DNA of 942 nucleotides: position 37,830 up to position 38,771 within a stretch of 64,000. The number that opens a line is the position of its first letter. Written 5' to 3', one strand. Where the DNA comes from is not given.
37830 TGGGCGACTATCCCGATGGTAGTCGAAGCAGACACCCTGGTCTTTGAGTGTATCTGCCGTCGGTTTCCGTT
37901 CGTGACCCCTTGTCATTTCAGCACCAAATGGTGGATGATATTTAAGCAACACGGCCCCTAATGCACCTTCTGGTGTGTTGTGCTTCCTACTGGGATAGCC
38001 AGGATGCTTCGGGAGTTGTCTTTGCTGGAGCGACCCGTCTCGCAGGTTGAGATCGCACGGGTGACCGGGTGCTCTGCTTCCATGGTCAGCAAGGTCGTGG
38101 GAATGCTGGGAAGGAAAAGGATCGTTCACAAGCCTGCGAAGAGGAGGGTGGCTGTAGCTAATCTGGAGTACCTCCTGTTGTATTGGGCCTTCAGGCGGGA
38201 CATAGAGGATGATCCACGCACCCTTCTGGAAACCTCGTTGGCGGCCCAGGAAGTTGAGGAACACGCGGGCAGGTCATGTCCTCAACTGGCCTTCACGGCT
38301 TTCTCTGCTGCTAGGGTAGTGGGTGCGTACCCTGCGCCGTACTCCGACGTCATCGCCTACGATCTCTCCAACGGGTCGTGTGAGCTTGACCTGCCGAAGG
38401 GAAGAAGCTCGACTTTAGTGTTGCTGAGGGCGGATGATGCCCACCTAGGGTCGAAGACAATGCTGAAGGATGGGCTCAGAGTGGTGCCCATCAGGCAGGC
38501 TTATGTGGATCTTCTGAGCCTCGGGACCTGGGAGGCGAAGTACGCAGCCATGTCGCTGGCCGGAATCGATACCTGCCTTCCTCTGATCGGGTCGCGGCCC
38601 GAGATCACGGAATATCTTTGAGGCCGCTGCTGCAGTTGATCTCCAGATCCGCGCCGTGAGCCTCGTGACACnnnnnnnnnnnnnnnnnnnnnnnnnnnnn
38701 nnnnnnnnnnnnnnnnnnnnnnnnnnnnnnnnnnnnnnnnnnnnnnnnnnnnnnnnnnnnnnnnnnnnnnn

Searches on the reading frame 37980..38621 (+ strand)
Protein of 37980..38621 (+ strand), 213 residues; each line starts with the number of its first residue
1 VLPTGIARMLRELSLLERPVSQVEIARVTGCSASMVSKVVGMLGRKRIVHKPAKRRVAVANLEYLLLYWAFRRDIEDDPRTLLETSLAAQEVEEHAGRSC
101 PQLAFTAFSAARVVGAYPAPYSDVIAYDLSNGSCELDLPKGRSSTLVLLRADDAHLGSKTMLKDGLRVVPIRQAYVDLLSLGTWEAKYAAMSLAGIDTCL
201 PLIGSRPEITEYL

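Call 3: search_protein_families(library=pfam, proteins=[window:37980-38621:+], max_evalue=0.1)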
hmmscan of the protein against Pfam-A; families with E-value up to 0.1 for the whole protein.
window:37980-38621:+ (213 aa): 3 families
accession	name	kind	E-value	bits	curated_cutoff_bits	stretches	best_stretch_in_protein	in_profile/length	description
PF13545.12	HTH_Crp_2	-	0.0012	19.2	27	1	15-65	18-67/70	Crp-like helix-turn-helix domain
PF24034.1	DUF7343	-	0.0082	16.4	27.6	1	13-51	9-50/62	Domain of unknown function (DUF7343)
PF02082.26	Rrf2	-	0.034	14.8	30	1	8-50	10-54/132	Iron-dependent Transcriptional regulator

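Call 4: search_protein_families(library=ncbifam, proteins=[window:37980-38621:+], max_evalue=0.1)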
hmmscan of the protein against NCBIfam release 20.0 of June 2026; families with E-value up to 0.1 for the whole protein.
window:37980-38621:+ (213 aa): 1 family
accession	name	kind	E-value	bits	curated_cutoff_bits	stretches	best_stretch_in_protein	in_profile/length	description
NF008732.0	PRK11753.1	equivalog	0.019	14.4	266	1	20-54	172-206/214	cAMP-activated global transcriptional regulator CRP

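Call 5: search_protein_families(library=padloc, proteins=[window:37980-38621:+], max_evalue=0.1)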
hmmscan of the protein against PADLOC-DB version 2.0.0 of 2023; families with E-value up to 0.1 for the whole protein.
window:37980-38621:+ (213 aa): 1 family
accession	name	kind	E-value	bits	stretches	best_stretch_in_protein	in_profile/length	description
PDLC01434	CasR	-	0.058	11.2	1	17-59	139-182/191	"CAS-I,CAS-II,CAS-III,CAS-IV,CAS-V,CAS-VI; associated_signaling"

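Call 7: search_protein_families(library=phrogs, proteins=[window:37980-38621:+], max_evalue=0.1)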
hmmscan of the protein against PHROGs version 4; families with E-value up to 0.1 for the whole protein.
window:37980-38621:+ (213 aa): 1 family
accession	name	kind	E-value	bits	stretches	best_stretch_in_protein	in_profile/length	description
phrog_6223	-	transcription regulation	0.025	15.6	1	17-39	15-37/73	transcriptional repressor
